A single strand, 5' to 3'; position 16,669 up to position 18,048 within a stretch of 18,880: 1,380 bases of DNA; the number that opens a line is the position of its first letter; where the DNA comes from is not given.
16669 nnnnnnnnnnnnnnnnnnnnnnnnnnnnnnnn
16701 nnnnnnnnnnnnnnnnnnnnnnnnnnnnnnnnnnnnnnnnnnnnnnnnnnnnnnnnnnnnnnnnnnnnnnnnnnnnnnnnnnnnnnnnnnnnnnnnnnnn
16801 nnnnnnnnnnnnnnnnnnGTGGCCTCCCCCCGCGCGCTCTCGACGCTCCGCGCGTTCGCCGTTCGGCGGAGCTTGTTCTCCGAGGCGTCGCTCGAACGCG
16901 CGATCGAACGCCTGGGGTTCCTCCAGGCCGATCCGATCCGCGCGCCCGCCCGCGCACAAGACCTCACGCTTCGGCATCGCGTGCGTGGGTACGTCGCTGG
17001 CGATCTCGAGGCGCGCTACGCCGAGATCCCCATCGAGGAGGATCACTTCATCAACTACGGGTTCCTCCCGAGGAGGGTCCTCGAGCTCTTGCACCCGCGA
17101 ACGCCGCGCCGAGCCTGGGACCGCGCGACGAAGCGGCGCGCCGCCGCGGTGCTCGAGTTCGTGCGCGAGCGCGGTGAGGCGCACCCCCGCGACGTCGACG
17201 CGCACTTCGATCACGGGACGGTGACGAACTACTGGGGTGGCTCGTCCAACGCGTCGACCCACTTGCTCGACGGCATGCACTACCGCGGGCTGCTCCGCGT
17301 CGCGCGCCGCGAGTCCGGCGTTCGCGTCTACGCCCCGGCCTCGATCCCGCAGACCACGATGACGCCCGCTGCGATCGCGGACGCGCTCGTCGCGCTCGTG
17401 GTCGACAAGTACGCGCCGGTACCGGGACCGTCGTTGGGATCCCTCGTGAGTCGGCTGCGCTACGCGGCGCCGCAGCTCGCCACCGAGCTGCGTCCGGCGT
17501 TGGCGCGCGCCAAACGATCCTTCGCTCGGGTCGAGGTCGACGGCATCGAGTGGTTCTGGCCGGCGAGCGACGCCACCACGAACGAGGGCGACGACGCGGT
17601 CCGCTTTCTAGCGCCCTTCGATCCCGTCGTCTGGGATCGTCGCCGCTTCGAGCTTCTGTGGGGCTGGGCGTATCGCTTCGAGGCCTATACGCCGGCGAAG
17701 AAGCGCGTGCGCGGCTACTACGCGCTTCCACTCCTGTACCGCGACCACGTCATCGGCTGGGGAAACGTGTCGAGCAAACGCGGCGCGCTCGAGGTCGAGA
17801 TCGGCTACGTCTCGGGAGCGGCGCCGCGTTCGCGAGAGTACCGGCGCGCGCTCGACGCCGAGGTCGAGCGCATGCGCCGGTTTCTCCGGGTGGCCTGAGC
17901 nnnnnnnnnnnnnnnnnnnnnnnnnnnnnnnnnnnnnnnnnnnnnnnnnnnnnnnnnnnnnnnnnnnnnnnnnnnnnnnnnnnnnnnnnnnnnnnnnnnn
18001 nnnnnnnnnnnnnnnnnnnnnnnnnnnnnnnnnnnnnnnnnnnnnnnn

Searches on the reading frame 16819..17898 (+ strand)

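Call 19: search_protein_families(library=pfam, proteins=[window:16819-17898:+], max_evalue=0.01)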
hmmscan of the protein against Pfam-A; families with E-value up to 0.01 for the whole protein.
window:16819-17898:+ (359 aa): 1 family
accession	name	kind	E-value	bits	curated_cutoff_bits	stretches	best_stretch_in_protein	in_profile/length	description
PF06224.18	AlkZ-like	-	2.6e-46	159.2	25.9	1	29-355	1-329/329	DNA glycosylase AlkZ-like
